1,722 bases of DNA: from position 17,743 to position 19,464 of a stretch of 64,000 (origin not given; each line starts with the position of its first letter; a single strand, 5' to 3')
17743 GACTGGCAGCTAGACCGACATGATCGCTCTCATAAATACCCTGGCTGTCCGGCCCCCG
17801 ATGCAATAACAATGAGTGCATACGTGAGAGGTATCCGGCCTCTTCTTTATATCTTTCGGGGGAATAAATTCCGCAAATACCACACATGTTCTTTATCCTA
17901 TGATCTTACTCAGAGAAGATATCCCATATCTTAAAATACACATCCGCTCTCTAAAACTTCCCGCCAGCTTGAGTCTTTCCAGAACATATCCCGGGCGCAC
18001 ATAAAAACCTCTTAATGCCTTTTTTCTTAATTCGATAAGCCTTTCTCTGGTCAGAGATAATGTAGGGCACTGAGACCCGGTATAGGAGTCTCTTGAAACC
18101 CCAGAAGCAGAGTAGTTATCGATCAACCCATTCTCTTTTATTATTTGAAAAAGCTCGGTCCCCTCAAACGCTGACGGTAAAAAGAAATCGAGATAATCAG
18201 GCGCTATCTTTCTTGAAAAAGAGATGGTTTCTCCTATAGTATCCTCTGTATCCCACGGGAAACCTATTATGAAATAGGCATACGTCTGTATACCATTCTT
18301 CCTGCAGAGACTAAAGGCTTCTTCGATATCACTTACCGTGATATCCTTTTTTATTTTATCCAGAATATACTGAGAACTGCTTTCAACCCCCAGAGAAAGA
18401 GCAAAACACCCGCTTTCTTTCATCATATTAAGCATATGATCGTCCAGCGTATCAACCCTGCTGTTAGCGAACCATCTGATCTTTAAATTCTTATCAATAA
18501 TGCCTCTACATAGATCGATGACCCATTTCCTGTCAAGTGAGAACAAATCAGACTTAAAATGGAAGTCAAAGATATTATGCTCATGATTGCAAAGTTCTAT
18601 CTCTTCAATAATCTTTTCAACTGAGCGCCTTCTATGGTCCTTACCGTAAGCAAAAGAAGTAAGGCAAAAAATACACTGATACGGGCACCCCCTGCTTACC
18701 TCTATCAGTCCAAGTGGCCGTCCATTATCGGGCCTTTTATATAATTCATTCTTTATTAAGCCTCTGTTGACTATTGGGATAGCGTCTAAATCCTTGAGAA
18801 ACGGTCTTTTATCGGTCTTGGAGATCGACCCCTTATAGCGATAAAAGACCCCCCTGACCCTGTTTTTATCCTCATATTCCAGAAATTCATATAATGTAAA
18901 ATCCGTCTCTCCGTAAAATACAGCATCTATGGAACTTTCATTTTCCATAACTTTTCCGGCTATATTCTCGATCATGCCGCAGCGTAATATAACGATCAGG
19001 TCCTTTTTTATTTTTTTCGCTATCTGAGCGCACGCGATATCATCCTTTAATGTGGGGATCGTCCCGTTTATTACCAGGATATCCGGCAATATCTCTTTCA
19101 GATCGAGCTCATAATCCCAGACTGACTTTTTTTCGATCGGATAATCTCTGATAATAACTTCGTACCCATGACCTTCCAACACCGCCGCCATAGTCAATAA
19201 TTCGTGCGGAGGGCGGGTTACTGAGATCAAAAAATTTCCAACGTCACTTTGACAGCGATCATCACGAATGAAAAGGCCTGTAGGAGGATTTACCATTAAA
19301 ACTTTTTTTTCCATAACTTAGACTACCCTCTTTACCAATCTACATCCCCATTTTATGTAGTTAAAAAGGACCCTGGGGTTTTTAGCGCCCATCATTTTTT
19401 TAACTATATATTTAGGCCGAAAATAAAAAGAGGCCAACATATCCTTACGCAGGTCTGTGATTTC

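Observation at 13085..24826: Seven-gene coupled operon: GT-C transferase, three B12-radical-SAM enzymes, AsnB, membrane GT2 and a Cys-less AsnB homologue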

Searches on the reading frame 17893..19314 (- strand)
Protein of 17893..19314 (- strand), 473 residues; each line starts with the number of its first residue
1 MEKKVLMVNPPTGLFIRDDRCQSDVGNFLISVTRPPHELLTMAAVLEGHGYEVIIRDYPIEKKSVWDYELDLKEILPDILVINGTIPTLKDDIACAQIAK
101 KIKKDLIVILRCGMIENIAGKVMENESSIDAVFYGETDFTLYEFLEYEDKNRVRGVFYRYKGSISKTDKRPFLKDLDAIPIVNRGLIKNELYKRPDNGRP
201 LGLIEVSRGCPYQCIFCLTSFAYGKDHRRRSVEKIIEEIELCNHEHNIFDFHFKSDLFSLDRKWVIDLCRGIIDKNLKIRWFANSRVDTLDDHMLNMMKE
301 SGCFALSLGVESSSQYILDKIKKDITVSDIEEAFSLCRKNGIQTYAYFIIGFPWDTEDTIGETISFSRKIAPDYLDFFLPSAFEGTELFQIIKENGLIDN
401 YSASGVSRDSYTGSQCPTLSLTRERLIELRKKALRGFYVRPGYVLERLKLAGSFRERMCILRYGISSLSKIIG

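Call 5: search_protein_families(library=pfam, proteins=[window:17893-19314:-], max_evalue=0.01)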
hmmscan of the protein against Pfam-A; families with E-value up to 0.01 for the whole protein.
window:17893-19314:- (473 aa): 2 families
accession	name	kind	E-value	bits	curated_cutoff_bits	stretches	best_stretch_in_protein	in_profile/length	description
PF04055.27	Radical_SAM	-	1.6e-20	74.4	29.5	1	204-366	1-165/166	Radical SAM superfamily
PF02310.24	B12-binding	-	0.0024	18.1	32.1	1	38-141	16-117/121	B12 binding domain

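Call 6: search_protein_families(library=ncbifam, proteins=[window:17893-19314:-], max_evalue=0.01)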
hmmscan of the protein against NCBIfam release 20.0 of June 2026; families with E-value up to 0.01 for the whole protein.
window:17893-19314:- (473 aa): 36 families (the best 25 are shown)
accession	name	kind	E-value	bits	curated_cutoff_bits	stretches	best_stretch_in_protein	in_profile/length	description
TIGR03471.1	HpnJ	equivalog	6.7e-60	203.3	577.6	1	78-448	70-443/472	hopanoid biosynthesis associated radical SAM protein HpnJ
TIGR02026.1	BchE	equivalog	1.1e-46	159.8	481.35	1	30-440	16-430/497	magnesium-protoporphyrin IX monomethyl ester anaerobic oxidative cyclase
NF050148.1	rSAM_ApyD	equivalog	2.7e-41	141.7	750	1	39-365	28-361/645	RiPP biosynthesis radical SAM protein ApyD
TIGR04479.1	bcpD_PhpK_rSAM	subfamily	1.8e-36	125.6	600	1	147-375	194-414/504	PhpK family radical SAM P-methyltransferase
NF033070.1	rSAM_AprD4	equivalog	2.1e-30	106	500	1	34-402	40-400/456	AprD4 family radical SAM diol-dehydratase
NF038361.1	rSAM_Sden_1168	equivalog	1.4e-28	99.8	575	1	95-401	160-482/560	Sden_1168 family B12-binding radical SAM P-methyltransferase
TIGR04385.1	B12_rSAM_cofa1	equivalog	2.3e-28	99.6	450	1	40-369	24-363/438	B12 lower ligand biosynthesis radical SAM protein BzaD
TIGR04072.2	rSAM_ladder_B12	equivalog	4.6e-28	98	360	1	204-400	183-380/443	lipid biosynthesis B12-binding/radical SAM protein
TIGR04014.1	B12_SAM_MJ_0865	equivalog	4.6e-26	91.6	360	1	42-393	17-359/434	methyl-coenzyme M reductase glutamine C-methyltransferase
TIGR04013.1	B12_SAM_MJ_1487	hypoth_equivalog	1.6e-25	89.8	251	2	123-244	86-194/382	TIGR04013 family B12-binding domain/radical SAM domain-containing protein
TIGR04367.1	HpnR_B12_rSAM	equivalog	9.9e-23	80.4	650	1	38-388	24-369/490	hopanoid C-3 methylase HpnR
TIGR03975.1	rSAM_ocin_1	subfamily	9.2e-20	70.7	281.85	1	86-365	135-425/606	RiPP maturation radical SAM C-methyltransferase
NF033712.0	B12_rSAM_KedN5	subfamily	6.3e-19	67.6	700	1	88-359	74-359/624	KedN5 family methylcobalamin-dependent radical SAM C-methyltransferase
TIGR04190.1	B12_SAM_Ta0216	equivalog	2.5e-17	62.7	500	1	36-374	37-398/554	TIGR04190 family B12-binding domain/radical SAM domain protein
TIGR04295.1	B12_rSAM_oligo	hypoth_equivalog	7.7e-17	61.1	400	1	36-328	25-319/422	TIGR04295 family B12-binding domain-containing radical SAM protein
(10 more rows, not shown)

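Call 60: find_homologous_proteins(query=window:17893-19314:-, max_evalue=1e-30)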
Query window:17893-19314:- (473 aa): 112 proteins with E <= 1e-30 among 8000 candidates.
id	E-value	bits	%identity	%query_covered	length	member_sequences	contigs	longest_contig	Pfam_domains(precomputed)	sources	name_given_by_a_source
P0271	0.0e+0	1082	100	100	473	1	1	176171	PF04055.28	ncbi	ncbi:B12-binding domain-containing radical SAM protein [Candidatus Omnitrophota bacterium]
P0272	3.4e-215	733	66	100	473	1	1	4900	PF04055.28,PF02310.25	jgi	-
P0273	1.7e-206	705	64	100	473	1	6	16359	PF04055.28,PF02310.25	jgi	-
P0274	6.5e-195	666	62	100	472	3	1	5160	PF04055.28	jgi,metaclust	metaclust:\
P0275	2.6e-189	648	61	99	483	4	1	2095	PF04055.28,PF02310.25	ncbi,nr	ncbi:MAG: radical SAM protein [Candidatus Omnitrophica bacterium]|nr:radical SAM protein [Candidatus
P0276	2.7e-189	648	59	100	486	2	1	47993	PF04055.28,PF02310.25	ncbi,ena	-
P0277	5.3e-188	644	59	100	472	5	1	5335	PF04055.28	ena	-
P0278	5.5e-185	634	58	100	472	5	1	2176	PF04055.28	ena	-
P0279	3.3e-171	588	56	100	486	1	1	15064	PF04055.28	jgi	jgi:radical SAM superfamily enzyme YgiQ (UPF0313 family)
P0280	8.6e-169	580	54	100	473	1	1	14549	PF04055.28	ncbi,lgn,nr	ncbi:MAG: radical SAM protein [Candidatus Omnitrophica bacterium]|nr:radical SAM protein [Candidatus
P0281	3.8e-162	558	52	100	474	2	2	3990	PF04055.28,PF02310.25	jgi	-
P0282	7.7e-160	551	53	100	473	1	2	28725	PF04055.28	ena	-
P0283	1.2e-155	537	49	100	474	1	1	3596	PF04055.28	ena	-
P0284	2.8e-151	523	58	81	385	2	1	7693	PF04055.28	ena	-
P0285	6.9e-150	518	52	91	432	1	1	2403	PF04055.28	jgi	jgi:anaerobic magnesium-protoporphyrin IX monomethyl ester cyclase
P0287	6.1e-140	485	48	100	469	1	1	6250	PF04055.28,PF02310.25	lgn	-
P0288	6.0e-133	462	47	99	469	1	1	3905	PF04055.28,PF02310.25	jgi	-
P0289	1.6e-132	461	48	100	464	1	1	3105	PF04055.28,PF02310.25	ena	-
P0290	9.5e-132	458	45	99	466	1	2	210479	PF04055.28,PF02310.25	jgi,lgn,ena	-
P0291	1.3e-131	458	45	100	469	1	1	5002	PF04055.28,PF02310.25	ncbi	-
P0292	4.7e-131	456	45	99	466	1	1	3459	PF04055.28,PF02310.25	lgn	-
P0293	1.8e-129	451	46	99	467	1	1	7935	PF04055.28,PF02310.25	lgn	-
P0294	1.1e-128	448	46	96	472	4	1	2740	PF04055.28,PF02310.25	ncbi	-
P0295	1.6e-128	447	45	99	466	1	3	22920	PF04055.28,PF02310.25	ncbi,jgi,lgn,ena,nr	ncbi:MAG: hypothetical protein COV73_03580 [Candidatus Omnitrophica bacterium CG11_big_fil_rev_8_21_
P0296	1.4e-127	444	45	99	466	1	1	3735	PF04055.28,PF02310.25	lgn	-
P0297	3.3e-127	443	44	98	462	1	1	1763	PF04055.28,PF02310.25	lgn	-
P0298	3.6e-127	443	44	99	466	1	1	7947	PF04055.28,PF02310.25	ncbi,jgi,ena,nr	ncbi:MAG: B12-binding domain-containing radical SAM protein [Candidatus Omnitrophica bacterium]|nr:B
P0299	3.9e-127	443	44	99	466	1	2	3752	PF04055.28,PF02310.25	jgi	jgi:anaerobic magnesium-protoporphyrin IX monomethyl ester cyclase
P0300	4.3e-126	439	44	99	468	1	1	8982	PF04055.28,PF02310.25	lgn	-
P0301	4.4e-126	439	44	97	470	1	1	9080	PF04055.28,PF02310.25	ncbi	-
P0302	1.1e-125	438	44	99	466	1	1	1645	PF04055.28,PF02310.25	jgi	-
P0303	1.3e-125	438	44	99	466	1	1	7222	PF04055.28,PF02310.25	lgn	-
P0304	2.2e-123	430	43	99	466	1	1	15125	PF04055.28,PF02310.25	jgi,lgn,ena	-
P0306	6.9e-123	429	45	96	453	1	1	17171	PF04055.28,PF02310.25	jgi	jgi:anaerobic magnesium-protoporphyrin IX monomethyl ester cyclase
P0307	1.8e-122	427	42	97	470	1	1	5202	PF04055.28,PF02310.25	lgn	-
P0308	5.2e-121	423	43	99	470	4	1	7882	PF04055.28,PF02310.25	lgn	-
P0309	8.6e-113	396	41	99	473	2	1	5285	PF04055.28,PF02310.25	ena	-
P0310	1.2e-112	395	41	99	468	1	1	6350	PF04055.28,PF02310.25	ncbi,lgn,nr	ncbi:B12-binding domain-containing radical SAM protein [Patescibacteria group bacterium]|nr:B12-bind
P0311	1.4e-112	395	41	96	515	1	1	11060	PF04055.28,PF02310.25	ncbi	-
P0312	1.8e-112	395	43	93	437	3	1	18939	PF04055.28,PF02310.25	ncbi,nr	ncbi:MAG: radical SAM protein [Candidatus Omnitrophica bacterium]|nr:radical SAM protein [Candidatus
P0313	8.7e-112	392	41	95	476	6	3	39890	PF04055.28,PF02310.25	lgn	-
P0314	4.1e-110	387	41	96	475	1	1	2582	PF04055.28,PF02310.25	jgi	jgi:anaerobic magnesium-protoporphyrin IX monomethyl ester cyclase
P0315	4.9e-110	387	40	99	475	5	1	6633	PF04055.28,PF02310.25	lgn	-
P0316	3.7e-109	384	39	99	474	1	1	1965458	PF04055.28,PF02310.25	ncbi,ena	-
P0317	7.9e-109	383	40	94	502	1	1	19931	PF04055.28,PF02310.25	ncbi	ncbi:MAG: radical SAM protein [Planctomycetota bacterium]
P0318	6.5e-107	376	40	99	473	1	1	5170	PF04055.28,PF02310.25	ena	-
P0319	8.4e-107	376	41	94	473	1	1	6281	PF04055.28,PF02310.25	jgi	jgi:anaerobic magnesium-protoporphyrin IX monomethyl ester cyclase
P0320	9.0e-107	376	40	99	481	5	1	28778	PF04055.28,PF02310.25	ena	-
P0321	1.0e-106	376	40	99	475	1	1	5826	PF04055.28,PF02310.25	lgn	-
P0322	2.5e-106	374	39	99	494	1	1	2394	PF04055.28,PF02310.25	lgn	-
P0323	5.1e-104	367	40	99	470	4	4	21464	PF04055.28,PF02310.25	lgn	-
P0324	1.5e-103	365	40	98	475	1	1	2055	PF04055.28,PF02310.25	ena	-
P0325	1.0e-101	359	39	100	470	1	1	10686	PF04055.28,PF02310.25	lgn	-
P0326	3.4e-101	357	40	96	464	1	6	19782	PF04055.28,PF02310.25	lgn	-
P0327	1.7e-100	355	39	99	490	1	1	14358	PF04055.28,PF02310.25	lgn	-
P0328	4.3e-100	354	38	93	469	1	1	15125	PF04055.28,PF02310.25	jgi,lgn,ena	-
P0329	3.4e-99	351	40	94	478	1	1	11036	PF04055.28,PF02310.25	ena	-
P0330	4.8e-99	350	39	96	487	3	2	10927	PF04055.28,PF02310.25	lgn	-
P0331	1.2e-97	346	38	98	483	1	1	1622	PF04055.28,PF02310.25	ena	-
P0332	1.3e-97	346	38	99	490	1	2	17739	PF04055.28,PF02310.25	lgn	-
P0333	9.5e-97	343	42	87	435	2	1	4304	PF04055.28,PF02310.25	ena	-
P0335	1.9e-96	342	37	100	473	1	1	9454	PF04055.28,PF02310.25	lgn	-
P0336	2.1e-96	342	39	99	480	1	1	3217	PF04055.28,PF02310.25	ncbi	-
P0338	2.2e-94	335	38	96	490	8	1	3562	PF04055.28,PF02310.25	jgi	jgi:anaerobic magnesium-protoporphyrin IX monomethyl ester cyclase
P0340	2.5e-93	331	37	96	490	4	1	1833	PF04055.28,PF02310.25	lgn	-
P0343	2.6e-92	328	36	99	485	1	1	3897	PF04055.28,PF02310.25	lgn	-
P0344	7.8e-92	326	37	100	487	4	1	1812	PF04055.28,PF02310.25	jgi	-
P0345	8.0e-92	326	37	99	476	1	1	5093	PF04055.28,PF02310.25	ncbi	ncbi:MAG: B12-binding domain-containing radical SAM protein [Candidatus Sumerlaeota bacterium]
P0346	2.8e-91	325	36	99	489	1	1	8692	PF04055.28,PF02310.25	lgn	-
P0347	2.2e-90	322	36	99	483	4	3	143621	PF04055.28,PF02310.25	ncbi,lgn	-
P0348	6.5e-88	314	36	98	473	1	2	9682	PF04055.28,PF02310.25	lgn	-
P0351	7.8e-86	307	37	96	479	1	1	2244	PF04055.28,PF02310.25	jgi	-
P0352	6.4e-82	294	35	100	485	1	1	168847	PF04055.28,PF02310.25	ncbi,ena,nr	ncbi:MAG: B12-binding domain-containing radical SAM protein [Lachnospiraceae bacterium]|nr:B12-bindi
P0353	7.3e-80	287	34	100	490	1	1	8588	PF04055.28,PF02310.25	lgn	-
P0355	6.7e-76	274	35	94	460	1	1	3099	PF04055.28,PF02310.25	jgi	-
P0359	2.2e-72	262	33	98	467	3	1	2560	PF04055.28,PF02310.25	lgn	-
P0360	7.3e-63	231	33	85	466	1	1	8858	PF04055.28,PF02310.25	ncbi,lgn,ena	-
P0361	3.9e-56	209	31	99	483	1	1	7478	PF04055.28,PF02310.25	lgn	-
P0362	4.3e-56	209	28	99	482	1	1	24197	PF04055.28,PF02310.25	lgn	-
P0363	3.7e-55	206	31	98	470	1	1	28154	PF04055.28,PF02310.25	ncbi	-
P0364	8.1e-55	204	33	84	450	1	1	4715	PF04055.28,PF02310.25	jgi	-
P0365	1.4e-52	197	31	88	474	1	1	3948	PF04055.28,PF02310.25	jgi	jgi:anaerobic magnesium-protoporphyrin IX monomethyl ester cyclase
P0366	1.3e-51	194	31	93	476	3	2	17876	PF04055.28,PF02310.25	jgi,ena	-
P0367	5.7e-51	192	29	91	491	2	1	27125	PF04055.28,PF02310.25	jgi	-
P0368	3.3e-48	183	30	86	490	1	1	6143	PF04055.28,PF02310.25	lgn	-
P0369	1.6e-45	174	28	92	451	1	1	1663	PF04055.28,PF02310.25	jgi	jgi:radical SAM superfamily enzyme YgiQ (UPF0313 family)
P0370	1.9e-45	174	30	88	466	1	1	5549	PF04055.28,PF02310.25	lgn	-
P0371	1.9e-45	174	29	93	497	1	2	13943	PF04055.28,PF02310.25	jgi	-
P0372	3.3e-43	166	30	88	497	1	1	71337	PF04055.28,PF02310.25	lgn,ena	-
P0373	5.9e-40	155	30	88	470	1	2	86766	PF04055.28,PF02310.25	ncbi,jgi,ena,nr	ncbi:MAG: hypothetical protein CVU52_05890 [Deltaproteobacteria bacterium HGW-Deltaproteobacteria-10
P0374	1.1e-37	148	29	79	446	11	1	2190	PF04055.28,PF02310.25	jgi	-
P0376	9.6e-35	138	30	88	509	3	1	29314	PF04055.28,PF02310.25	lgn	-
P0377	1.2e-33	135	30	75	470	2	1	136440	PF04055.28,PF02310.25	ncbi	ncbi:MAG: B12-binding domain-containing radical SAM protein [Promethearchaeia archaeon]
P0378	6.1e-33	132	30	64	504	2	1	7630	PF04055.28,PF02310.25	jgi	-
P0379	3.4e-32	130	29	79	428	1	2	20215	PF04055.28,PF02310.25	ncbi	-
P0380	5.5e-32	129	29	77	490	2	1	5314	PF04055.28,PF02310.25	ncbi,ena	-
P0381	1.2e-31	128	27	85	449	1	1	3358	PF04055.28,PF02310.25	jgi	jgi:anaerobic magnesium-protoporphyrin IX monomethyl ester cyclase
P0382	2.4e-31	127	32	70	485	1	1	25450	PF04055.28,PF02310.25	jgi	-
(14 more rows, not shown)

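Call 61: find_encoding_contigs(protein=P0290, flank=10000, max_places=1)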
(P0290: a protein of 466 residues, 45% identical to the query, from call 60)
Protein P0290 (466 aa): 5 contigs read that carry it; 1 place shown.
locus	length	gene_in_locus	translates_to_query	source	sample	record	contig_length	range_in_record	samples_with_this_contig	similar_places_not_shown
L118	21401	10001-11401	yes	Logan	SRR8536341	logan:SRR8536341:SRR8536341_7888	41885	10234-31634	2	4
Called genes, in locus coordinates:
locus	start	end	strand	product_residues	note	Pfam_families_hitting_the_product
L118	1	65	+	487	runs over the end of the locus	PF02310:B12-binding (weak), PF04055:Radical_SAM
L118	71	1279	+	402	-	PF04055:Radical_SAM, PF13186:SPASM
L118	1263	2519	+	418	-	PF04055:Radical_SAM, PF13186:SPASM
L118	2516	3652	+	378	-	PF04055:Radical_SAM, PF13186:SPASM (weak)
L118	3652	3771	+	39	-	-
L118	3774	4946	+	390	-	PF13579:Glyco_trans_4_4, PF00534:Glycos_transf_1, PF13692:Glyco_trans_1_4, PF13524:Glyco_trans_1_2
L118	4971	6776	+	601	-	PF02366:PMT (weak), PF13231:PMT_2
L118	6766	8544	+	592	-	PF13231:PMT_2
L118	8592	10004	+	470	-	PF02310:B12-binding, PF04055:Radical_SAM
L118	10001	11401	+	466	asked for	PF02310:B12-binding, PF04055:Radical_SAM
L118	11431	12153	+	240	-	PF13489:Methyltransf_23, PF13847:Methyltransf_31 (weak), PF08241:Methyltransf_11, PF08242:Methyltransf_12, PF13649:Methyltransf_25 (weak)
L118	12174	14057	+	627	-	PF13522:GATase_6, PF13537:GATase_7, PF00733:Asn_synthase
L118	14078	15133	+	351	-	PF04055:Radical_SAM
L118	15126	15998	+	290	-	PF00535:Glycos_transf_2, PF10111:Glyco_tranf_2_2 (weak), PF13641:Glyco_tranf_2_3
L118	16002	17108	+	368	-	PF13439:Glyco_transf_4 (weak), PF13692:Glyco_trans_1_4, PF00534:Glycos_transf_1, PF13524:Glyco_trans_1_2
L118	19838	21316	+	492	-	PF02310:B12-binding, PF04055:Radical_SAM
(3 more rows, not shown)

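Call 62: find_encoding_contigs(protein=P0316, flank=10000, max_places=1)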
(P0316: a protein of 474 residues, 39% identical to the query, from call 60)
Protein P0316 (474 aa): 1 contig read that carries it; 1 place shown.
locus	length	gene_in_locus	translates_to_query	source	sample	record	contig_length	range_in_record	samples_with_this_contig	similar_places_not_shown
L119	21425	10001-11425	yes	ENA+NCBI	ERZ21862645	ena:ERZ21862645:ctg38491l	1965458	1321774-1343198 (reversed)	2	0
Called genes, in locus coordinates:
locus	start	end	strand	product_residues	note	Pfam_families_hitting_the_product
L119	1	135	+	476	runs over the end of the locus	PF13727:CoA_binding_3, PF02397:Bac_transf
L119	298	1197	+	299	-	-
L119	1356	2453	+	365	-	PF12038:QTMAN_N, PF00534:Glycos_transf_1, PF13692:Glyco_trans_1_4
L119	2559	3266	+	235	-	PF01740:STAS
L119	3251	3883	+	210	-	PF00565:SNase (weak)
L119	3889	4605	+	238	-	PF07963:N_methyl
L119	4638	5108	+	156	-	PF00383:dCMP_cyt_deam_1, PF14437:MafB19-deam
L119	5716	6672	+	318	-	PF03372:Exo_endo_phos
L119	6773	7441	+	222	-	-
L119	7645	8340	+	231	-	PF00535:Glycos_transf_2, PF13641:Glyco_tranf_2_3 (weak)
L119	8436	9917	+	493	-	PF01266:DAO (weak), PF01593:Amino_oxidase, PF07992:Pyr_redox_2 (faint), PF13450:NAD_binding_8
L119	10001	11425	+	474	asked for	PF02310:B12-binding, PF04055:Radical_SAM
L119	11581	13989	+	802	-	PF01301:Glyco_hydro_35, PF02449:Glyco_hydro_42 (weak), PF13364:BetaGal_ABD2 (faint), PF21467:BetaGal_gal-bd (weak)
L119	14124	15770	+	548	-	PF00005:ABC_tran, PF02463:SMC_N (faint), PF13555:AAA_29 (faint), PF13304:AAA_21 (faint), PF12848:ABC_tran_Xtn, PF00005:ABC_tran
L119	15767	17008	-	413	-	PF02308:MgtC, PF13194:DUF4010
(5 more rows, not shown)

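Call 63: find_encoding_contigs(protein=P0352, flank=10000, max_places=1)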
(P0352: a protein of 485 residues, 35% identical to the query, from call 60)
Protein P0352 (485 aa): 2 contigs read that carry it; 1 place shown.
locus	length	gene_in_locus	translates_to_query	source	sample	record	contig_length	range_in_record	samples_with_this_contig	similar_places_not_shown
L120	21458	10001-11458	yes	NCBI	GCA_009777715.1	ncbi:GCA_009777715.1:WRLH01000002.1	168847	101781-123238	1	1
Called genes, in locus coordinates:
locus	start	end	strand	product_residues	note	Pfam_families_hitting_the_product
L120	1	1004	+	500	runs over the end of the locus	PF02310:B12-binding, PF04055:Radical_SAM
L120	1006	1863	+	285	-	-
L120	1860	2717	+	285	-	PF01145:Band_7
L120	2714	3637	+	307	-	PF01136:Peptidase_U32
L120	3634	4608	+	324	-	PF00005:ABC_tran, PF13304:AAA_21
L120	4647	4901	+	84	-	PF00550:PP-binding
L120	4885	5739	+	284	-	-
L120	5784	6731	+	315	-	-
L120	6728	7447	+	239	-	PF00535:Glycos_transf_2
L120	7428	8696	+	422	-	PF00278:Orn_DAP_Arg_deC, PF02784:Orn_Arg_deC_N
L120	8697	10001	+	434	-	PF04055:Radical_SAM (weak)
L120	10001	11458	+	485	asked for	PF02310:B12-binding, PF04055:Radical_SAM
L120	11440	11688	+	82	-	PF00550:PP-binding (weak)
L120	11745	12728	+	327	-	PF00331:Glyco_hydro_10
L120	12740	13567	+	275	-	-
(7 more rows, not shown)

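Call 75: search_solved_structures(query=window:17893-19314:-, max_evalue=0.001)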
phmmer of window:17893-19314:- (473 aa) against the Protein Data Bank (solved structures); distinct sequences matched with E-value up to 0.001: 9.
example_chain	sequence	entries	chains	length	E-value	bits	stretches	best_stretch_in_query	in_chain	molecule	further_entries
6fd2_B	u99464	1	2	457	1.6e-25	92.9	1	169-404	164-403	Putative apramycin biosynthetic oxidoreductase 4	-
9ccb_A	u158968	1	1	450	4.4e-14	55.2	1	203-393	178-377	Radical SAM core domain-containing protein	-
6wte_A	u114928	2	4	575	2.5e-08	36.2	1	200-364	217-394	B12-binding domain-containing protein | Tryptophan-C2-methyltransferase containing B12-binding domain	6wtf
7kdx_A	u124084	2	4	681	3.5e-07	32.4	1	75-360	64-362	Methyltransferase TokK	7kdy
4jc0_A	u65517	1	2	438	5e-06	28.6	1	197-391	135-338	Ribosomal protein S12 methylthiotransferase RimO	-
2qgq_A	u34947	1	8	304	6e-06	28.4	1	199-391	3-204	Protein TM_1862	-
9n1b_A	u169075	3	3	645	0.00017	23.6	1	135-462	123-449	Radical SAM protein | Radical SAM enzyme CysS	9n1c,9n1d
6iad_A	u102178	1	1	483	0.00095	21.1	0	284-397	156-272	Histone acetyltransferase, ELP3 family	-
6iaz_A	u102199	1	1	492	0.00099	21.1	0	284-397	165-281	Histone acetyltransferase, ELP3 family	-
